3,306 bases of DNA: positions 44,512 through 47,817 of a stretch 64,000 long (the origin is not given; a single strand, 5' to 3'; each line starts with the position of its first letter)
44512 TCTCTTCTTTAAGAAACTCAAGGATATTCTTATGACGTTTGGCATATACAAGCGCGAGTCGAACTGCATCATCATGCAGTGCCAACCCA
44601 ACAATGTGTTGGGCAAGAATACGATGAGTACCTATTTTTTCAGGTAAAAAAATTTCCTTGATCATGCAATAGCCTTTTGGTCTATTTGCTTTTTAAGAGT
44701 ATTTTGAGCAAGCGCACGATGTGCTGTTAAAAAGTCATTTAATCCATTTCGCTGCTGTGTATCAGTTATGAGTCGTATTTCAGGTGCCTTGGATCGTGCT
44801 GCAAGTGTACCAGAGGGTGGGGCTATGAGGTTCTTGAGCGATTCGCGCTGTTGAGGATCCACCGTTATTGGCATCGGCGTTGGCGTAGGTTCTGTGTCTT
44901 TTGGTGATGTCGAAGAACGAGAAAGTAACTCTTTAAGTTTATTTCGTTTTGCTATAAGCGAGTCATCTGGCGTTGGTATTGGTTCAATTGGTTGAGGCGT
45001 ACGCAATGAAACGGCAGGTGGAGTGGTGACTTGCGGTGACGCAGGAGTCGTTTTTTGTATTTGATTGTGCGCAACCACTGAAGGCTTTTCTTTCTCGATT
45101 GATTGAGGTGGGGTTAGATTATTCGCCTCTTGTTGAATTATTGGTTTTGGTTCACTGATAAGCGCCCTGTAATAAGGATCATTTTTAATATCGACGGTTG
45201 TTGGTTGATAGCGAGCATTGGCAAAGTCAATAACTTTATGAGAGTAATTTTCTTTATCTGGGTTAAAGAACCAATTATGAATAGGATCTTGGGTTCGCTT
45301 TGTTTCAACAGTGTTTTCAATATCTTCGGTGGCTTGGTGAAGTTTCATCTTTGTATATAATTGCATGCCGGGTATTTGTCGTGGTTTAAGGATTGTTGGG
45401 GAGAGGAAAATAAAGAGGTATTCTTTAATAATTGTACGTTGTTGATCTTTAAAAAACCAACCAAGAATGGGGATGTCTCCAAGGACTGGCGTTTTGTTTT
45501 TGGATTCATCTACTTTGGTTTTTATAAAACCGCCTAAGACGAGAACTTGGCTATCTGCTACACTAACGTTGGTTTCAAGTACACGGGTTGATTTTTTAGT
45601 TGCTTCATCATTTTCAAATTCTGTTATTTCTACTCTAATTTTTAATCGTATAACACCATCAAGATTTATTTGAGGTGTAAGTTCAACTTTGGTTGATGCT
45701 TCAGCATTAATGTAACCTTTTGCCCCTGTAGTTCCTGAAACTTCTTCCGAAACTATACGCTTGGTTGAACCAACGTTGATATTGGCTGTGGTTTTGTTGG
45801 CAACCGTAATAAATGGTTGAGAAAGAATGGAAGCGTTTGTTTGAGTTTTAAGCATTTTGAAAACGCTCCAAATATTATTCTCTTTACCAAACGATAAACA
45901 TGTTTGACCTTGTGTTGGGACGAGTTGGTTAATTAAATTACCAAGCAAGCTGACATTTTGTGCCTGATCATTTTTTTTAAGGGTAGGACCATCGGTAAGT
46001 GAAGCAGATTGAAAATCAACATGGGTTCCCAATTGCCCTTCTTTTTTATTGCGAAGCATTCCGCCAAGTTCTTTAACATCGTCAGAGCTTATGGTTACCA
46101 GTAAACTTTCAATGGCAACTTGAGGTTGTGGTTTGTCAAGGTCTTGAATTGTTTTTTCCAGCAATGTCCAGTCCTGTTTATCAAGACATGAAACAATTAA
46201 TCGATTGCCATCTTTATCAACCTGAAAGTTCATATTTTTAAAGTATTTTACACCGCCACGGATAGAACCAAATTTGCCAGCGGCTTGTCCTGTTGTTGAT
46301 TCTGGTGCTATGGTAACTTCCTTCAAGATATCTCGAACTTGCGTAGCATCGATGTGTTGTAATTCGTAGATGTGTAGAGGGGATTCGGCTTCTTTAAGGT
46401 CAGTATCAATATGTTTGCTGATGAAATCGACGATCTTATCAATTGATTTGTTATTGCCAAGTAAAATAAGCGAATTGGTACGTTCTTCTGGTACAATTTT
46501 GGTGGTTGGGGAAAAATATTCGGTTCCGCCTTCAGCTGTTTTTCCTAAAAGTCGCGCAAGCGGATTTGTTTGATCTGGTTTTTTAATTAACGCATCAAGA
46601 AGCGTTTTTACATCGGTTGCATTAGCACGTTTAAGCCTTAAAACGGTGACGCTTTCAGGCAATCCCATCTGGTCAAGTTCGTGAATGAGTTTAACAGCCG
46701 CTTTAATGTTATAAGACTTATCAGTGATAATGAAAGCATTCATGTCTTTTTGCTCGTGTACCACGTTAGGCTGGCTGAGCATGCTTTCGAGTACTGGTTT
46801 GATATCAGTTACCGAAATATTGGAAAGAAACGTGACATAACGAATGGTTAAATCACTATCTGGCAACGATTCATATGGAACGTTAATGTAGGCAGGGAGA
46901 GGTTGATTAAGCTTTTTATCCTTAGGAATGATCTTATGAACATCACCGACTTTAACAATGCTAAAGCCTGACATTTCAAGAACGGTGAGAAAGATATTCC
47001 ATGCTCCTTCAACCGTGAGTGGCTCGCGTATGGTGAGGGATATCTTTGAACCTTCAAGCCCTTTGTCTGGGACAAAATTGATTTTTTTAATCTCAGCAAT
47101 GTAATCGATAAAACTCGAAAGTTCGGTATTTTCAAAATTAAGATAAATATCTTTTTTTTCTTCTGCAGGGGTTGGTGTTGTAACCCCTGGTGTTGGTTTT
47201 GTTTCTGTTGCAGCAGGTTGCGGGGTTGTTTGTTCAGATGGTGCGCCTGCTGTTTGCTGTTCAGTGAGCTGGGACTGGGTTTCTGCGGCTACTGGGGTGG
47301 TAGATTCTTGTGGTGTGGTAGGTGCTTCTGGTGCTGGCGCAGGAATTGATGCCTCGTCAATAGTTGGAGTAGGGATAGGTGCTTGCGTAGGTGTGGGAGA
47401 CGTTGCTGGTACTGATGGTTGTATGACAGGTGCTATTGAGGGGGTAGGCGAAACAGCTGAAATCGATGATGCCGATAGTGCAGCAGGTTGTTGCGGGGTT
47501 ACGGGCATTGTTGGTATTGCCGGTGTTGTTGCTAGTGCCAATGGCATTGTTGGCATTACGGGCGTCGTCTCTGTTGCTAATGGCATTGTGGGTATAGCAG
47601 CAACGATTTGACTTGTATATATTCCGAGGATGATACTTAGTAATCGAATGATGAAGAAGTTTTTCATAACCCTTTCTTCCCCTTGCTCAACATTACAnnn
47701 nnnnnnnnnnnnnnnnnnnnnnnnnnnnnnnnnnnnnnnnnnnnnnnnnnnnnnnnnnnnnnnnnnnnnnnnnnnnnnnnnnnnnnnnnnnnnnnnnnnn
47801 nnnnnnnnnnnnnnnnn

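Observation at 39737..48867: gspC-gspD-gspL-gspM-gspD' cluster: two paralogous secretins sharing one C/L/M set, with no ATPase or pseudopilins in cis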

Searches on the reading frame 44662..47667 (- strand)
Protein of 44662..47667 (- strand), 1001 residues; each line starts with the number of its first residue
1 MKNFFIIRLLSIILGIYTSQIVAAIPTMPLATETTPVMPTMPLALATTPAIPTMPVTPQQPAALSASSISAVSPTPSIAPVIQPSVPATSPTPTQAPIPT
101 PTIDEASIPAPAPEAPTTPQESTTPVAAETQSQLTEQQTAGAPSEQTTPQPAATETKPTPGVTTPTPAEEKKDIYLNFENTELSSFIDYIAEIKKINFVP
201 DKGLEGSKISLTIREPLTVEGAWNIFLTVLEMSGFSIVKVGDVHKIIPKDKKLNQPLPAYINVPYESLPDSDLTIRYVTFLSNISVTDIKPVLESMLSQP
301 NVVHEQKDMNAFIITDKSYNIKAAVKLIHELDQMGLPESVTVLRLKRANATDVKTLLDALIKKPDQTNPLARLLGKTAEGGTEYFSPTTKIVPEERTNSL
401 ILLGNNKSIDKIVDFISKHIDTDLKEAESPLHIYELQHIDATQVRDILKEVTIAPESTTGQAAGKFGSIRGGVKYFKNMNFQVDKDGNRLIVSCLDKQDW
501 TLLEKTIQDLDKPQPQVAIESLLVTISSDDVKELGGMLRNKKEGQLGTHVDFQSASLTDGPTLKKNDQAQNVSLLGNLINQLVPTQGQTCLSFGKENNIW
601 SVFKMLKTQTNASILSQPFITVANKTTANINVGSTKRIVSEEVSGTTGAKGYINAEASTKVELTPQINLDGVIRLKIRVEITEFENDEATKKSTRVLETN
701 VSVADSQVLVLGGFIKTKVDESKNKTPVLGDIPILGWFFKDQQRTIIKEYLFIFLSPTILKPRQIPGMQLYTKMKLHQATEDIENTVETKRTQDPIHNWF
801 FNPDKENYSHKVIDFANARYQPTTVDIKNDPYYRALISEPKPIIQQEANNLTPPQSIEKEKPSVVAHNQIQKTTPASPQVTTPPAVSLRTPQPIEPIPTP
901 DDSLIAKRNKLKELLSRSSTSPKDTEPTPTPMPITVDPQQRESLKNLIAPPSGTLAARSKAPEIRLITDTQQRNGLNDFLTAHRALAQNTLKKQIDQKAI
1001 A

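Call 3: search_protein_families(library=pfam, proteins=[window:44662-47667:-], max_evalue=0.01)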
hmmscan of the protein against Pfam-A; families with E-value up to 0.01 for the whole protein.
window:44662-47667:- (1001 aa): 3 families
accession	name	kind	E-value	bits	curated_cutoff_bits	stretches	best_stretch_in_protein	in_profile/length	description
PF00263.26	Secretin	-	4.4e-34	118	27.5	1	606-761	2-169/169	Bacterial type II and III secretion system protein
PF03958.22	Secretin_N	-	1.6e-24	86.3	28.2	3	341-418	2-62/69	Bacterial type II/III secretion system short domain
PF21305.2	type_II_gspD_N0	-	4.5e-14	52.5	27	1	176-246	1-71/71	GspD-like, N0 domain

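Call 4: search_protein_families(library=ncbifam, proteins=[window:44662-47667:-], max_evalue=0.01)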
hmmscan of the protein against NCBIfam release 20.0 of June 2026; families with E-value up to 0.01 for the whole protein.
window:44662-47667:- (1001 aa): 8 families
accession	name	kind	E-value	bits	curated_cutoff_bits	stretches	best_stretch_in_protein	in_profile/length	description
TIGR02517.1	type_II_gspD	equivalog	1.8e-92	310.8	351.35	1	176-762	1-592/600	type II secretion system secretin GspD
TIGR02515.1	IV_pilus_PilQ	subfamily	6e-41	140.8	284.35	2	436-761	104-428/428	type IV pilus secretin PilQ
NF010083.0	PRK13568.1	equivalog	3.5e-29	101.8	554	3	606-761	259-418/419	DNA uptake porin HofQ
TIGR02516.1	type_III_yscC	equivalog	5.4e-23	81.3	238.45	2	477-760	197-461/463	type III secretion system outer membrane ring subunit SctC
TIGR02519.1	pilus_MshL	equivalog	1.8e-22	79.7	250.2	1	513-760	33-290/290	pilus (MSHA type) biogenesis protein MshL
NF007851.2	PRK10560.1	exception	7e-19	67.9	598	2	609-761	254-410/412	DNA uptake porin HofQ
NF042912.1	Amuc_1098_fam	equivalog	3.6e-12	45.2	750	1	693-761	729-797/805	Amuc_1098 family type IV pilus outer membrane protein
NF011873.0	PRK15346.1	equivalog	5.1e-12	45.2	524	1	604-744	334-478/499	EscC/YscC/HrcC family type III secretion system outer membrane ring protein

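Call 7: find_encoding_contigs(protein=window:44662-47667:-, flank=10000, max_places=6)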
Protein window:44662-47667:- (1001 aa): no gene with exactly this product is on record in the collection.

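Call 45: search_solved_structures(query=window:44662-47667:-, max_evalue=0.001)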
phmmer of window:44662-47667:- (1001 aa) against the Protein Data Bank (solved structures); distinct sequences matched with E-value up to 0.001: 26.
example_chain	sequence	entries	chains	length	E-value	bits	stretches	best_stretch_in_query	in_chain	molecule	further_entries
5wln_G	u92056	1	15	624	9.4e-43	149.6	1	169-762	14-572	Type II secretion system protein D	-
5zdh_A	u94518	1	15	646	3.1e-39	137.9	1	175-782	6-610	Type II secretion system protein D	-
5wq8_A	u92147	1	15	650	3.4e-37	131.2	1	176-762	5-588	Type II secretion system protein D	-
5wq7_A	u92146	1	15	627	7.8e-37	130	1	175-765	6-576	Putative type II secretion system protein D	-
5wq9_A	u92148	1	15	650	2.3e-36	128.4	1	176-762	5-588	Type II secretion system protein D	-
6hcg_A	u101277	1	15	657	2.4e-34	121.7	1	159-764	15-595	Type II secretion system protein D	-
6i1x_A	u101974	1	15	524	6.8e-34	120.2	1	277-766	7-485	Type II secretion system protein D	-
6i1y_A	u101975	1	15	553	4e-32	114.4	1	275-762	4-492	General secretion pathway protein GspD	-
5w68_A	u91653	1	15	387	6.9e-20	73.9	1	433-782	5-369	Putative type II secretion protein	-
9k8v_A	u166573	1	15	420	1.3e-19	72.9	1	600-762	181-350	General secretion pathway protein D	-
6w6m_A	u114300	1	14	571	1.5e-16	62.8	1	403-760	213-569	Type IV pilus secretin PilQ family protein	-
3ezj_A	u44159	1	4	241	2.2e-14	55.7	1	172-414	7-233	General secretion pathway protein GspD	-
6ve2_A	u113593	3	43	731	2.9e-14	55.3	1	606-763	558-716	Fimbrial assembly protein PilQ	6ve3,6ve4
9x0w_A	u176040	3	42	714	3.1e-14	55.2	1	606-763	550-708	Fimbrial assembly protein PilQ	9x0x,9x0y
4e9j_A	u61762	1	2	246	1.1e-12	50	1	169-413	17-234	General secretion pathway protein D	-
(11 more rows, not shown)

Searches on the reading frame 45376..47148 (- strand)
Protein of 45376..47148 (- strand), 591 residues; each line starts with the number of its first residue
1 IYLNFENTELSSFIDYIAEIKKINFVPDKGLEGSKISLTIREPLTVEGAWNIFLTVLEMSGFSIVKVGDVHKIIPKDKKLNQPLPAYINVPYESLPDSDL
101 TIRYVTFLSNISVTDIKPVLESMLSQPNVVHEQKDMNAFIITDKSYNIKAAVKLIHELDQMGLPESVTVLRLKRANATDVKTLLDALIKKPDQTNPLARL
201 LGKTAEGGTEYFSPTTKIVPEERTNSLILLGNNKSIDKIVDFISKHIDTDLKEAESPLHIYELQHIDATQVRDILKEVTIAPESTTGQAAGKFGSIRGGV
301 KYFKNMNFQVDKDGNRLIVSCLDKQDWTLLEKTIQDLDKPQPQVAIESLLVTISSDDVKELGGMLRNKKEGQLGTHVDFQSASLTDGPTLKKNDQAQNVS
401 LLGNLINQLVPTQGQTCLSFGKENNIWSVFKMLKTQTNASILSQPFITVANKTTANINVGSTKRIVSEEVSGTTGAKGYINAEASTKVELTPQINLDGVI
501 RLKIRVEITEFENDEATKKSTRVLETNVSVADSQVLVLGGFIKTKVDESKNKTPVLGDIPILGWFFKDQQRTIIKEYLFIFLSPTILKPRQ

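Call 44: search_dna_similar(query=window:45376-47148:-, collection=plasmids, mode=protein, max_rows=40, rows=spread, max_evalue=1e-8)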
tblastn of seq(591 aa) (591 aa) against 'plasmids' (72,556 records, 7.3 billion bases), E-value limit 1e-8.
Records with a match: 515; places in all: 523; records where one place covers at least 80% of the query: 463.
Best place of each record, by identity: <60% 515.
By first word of the organism name: Escherichia 421; Sphingobium 15; Bradyrhizobium 8; Providencia 6; Sulfitobacter 5; Caballeronia 3; Pantoea 3; Nitratiruptor 3; Klebsiella 3; Pasteurella 3; and 36 more.
By predicted mobility (MOB-suite, as given by PLSDB): non-mobilizable 382; conjugative 68; mobilizable 65.
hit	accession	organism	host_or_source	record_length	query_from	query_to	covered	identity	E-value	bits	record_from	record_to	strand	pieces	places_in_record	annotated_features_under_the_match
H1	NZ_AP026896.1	Aeromonas caviae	Microbe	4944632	4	588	99%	26.5%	6e-32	139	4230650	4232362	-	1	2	none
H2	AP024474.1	Escherichia coli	Homo sapiens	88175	4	590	99%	24.8%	9e-29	130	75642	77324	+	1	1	gspD: general secretion pathway protein GspD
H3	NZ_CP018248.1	Escherichia coli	Cattle faeces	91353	4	590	99%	24.8%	9e-29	130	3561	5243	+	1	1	etpD: variant type II secretion system secretin EtpD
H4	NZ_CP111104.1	Escherichia coli O157:H7 str. EDL933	Bos taurus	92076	4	590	99%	24.8%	9e-29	130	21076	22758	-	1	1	etpD: variant type II secretion system secretin EtpD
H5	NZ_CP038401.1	Escherichia coli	Homo sapiens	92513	4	590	99%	24.8%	9e-29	130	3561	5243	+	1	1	etpD: variant type II secretion system secretin EtpD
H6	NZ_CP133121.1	Escherichia coli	-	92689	4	590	99%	24.8%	9e-29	130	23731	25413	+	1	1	etpD: variant type II secretion system secretin EtpD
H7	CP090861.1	Escherichia coli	sediment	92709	4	590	99%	24.8%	9e-29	130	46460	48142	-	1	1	etpD: variant type II secretion system secretin EtpD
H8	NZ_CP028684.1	Escherichia coli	cattle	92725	4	590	99%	24.8%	9e-29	130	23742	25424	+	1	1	etpD: variant type II secretion system secretin EtpD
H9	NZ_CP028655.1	Escherichia coli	cattle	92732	4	590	99%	24.8%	9e-29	130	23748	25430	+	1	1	etpD: variant type II secretion system secretin EtpD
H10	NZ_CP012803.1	Escherichia coli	culture collection specimen,derived ...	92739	4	590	99%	24.8%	9e-29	130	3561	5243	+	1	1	etpD: variant type II secretion system secretin EtpD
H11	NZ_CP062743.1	Escherichia coli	Homo sapiens,feces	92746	4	590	99%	24.8%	9e-29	130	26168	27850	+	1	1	etpD: variant type II secretion system secretin EtpD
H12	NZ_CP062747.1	Escherichia coli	Bovine Faeces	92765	4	590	99%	24.8%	9e-29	130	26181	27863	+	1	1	etpD: variant type II secretion system secretin EtpD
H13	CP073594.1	Escherichia coli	Homo sapiens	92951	4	590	99%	24.8%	9e-29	130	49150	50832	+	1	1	etpD: variant type II secretion system secretin EtpD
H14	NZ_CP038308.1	Escherichia coli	cattle,cattle feces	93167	4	590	99%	24.8%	9e-29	130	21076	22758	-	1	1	etpD: variant type II secretion system secretin EtpD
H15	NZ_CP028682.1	Escherichia coli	cattle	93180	4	590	99%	24.8%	9e-29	130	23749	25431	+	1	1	etpD: variant type II secretion system secretin EtpD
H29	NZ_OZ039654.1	Escherichia coli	-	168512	4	588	99%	24.4%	5e-37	155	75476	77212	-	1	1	gspD: type II secretion system secretin GspD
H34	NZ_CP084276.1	Caballeronia grimmiae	Leptoglossus zonatus,Cell culture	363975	1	588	99%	23.8%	8e-25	117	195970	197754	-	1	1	secretin N-terminal domain-containing protein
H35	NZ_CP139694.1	Limimaricola variabilis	Bacterial Culture,hydrothermal vent ...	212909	3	587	99%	22.9%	2e-24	116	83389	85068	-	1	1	gspD: type II secretion system secretin GspD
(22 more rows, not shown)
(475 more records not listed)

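Call 47: get_annotated_region(hit=H1, flank=600)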
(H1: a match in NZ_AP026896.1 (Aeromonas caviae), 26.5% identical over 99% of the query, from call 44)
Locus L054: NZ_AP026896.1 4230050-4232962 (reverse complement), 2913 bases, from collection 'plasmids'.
description: Aeromonas caviae strain KAM479 plasmid pKAM479_3, complete sequence
organism: Aeromonas caviae (NCBI taxid 648)
taxonomy: Bacteria; Pseudomonadota; Gammaproteobacteria; Aeromonadales; Aeromonadaceae; Aeromonas; Aeromonas caviae
host: -; source: Microbe; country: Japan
typing (MOB-suite, as given by PLSDB): non-mobilizable
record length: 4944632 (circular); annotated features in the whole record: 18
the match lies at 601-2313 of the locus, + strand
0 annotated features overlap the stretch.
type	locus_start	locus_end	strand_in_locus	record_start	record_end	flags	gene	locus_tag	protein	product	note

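Call 48: get_annotated_region(hit=H3, flank=600)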
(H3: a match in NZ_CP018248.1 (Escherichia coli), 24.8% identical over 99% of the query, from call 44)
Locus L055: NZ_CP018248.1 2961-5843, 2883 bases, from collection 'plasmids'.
description: Escherichia coli strain 7784 plasmid pO157, complete sequence
organism: Escherichia coli (NCBI taxid 562)
taxonomy: Bacteria; Pseudomonadota; Gammaproteobacteria; Enterobacterales; Enterobacteriaceae; Escherichia; Escherichia coli
host: -; source: Cattle faeces; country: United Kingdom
typing (MOB-suite, as given by PLSDB): mobilizable; replicon IncFIA,IncFIB; relaxase MOBP
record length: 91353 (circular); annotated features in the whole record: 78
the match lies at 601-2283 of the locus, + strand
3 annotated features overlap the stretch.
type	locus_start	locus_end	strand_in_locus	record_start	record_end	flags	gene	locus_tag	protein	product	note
CDS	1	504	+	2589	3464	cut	gspC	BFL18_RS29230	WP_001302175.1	type II secretion system protein GspC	GO:0015628 - protein secretion by the type II secretion system [Evidence IEA]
CDS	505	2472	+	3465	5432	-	etpD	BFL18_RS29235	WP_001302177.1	variant type II secretion system secretin EtpD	-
CDS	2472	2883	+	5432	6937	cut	gspE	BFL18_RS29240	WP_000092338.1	type II secretion system ATPase GspE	GO:0015628 - protein secretion by the type II secretion system [Evidence IEA]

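Call 49: get_annotated_region(hit=H29, flank=600)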
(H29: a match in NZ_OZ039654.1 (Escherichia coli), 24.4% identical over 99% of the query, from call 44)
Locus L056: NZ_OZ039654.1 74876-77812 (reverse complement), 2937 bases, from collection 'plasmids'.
description: Escherichia coli isolate 30224_1#355 plasmid 2, complete sequence
organism: Escherichia coli (NCBI taxid 562)
taxonomy: Bacteria; Pseudomonadota; Gammaproteobacteria; Enterobacterales; Enterobacteriaceae; Escherichia; Escherichia coli
host: -; source: -; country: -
typing (MOB-suite, as given by PLSDB): conjugative; replicon IncFIA,IncFIB,IncFIC; relaxase MOBF; mating-pair formation MPF_F
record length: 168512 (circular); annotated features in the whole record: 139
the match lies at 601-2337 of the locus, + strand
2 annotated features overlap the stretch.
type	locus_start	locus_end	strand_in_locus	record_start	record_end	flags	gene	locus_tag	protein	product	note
CDS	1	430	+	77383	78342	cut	gspC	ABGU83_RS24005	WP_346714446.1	type II secretion system protein GspC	-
CDS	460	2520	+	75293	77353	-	gspD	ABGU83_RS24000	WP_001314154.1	type II secretion system secretin GspD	GO:0015628 - protein secretion by the type II secretion system [Evidence IEA]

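Call 50: get_annotated_region(hit=H34, flank=600)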
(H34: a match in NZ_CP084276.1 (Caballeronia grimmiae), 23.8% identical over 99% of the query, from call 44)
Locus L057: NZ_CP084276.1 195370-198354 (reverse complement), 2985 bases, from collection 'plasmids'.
description: Caballeronia grimmiae strain Lep1A1 plasmid p3, complete sequence
organism: Caballeronia grimmiae (NCBI taxid 1071679)
taxonomy: Bacteria; Pseudomonadota; Betaproteobacteria; Burkholderiales; Burkholderiaceae; Caballeronia; Caballeronia grimmiae
host: -; source: Leptoglossus zonatus,Cell culture; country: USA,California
typing (MOB-suite, as given by PLSDB): mobilizable; relaxase MOBP
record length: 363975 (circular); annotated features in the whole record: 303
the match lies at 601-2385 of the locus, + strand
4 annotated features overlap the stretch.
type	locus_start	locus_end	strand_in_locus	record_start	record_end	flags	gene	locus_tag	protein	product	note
CDS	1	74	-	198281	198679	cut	-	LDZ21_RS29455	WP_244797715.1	hypothetical protein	-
CDS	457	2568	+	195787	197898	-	-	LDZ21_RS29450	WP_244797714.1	secretin N-terminal domain-containing protein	-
CDS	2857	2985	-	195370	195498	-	-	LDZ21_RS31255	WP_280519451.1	hypothetical protein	-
CDS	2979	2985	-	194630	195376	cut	-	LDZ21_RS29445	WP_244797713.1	tyrosine-type recombinase/integrase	GO:0015074 - DNA integration [Evidence IEA]; GO:0006310 - DNA recombination [Evidence IEA]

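Call 51: get_annotated_region(hit=H35, flank=600)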
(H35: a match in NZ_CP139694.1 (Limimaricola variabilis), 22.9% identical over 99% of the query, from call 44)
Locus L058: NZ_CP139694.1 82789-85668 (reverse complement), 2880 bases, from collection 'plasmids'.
description: Limimaricola variabilis strain OXR-209 plasmid unnamed03, complete sequence
organism: Limimaricola variabilis (NCBI taxid 1492771)
taxonomy: Bacteria; Pseudomonadota; Alphaproteobacteria; Rhodobacterales; Paracoccaceae; Limimaricola; Limimaricola variabilis
host: -; source: Bacterial Culture,hydrothermal vent plume; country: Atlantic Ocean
typing (MOB-suite, as given by PLSDB): non-mobilizable; replicon rep_cluster_378
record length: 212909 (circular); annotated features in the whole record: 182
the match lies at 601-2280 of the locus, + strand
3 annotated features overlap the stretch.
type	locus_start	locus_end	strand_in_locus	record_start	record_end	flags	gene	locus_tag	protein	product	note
CDS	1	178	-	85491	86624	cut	-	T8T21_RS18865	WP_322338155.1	penicillin-binding protein activator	-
CDS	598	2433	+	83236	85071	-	gspD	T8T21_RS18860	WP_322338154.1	type II secretion system secretin GspD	GO:0015628 - protein secretion by the type II secretion system [Evidence IEA]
CDS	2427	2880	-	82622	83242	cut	-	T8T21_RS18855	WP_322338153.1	hypothetical protein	-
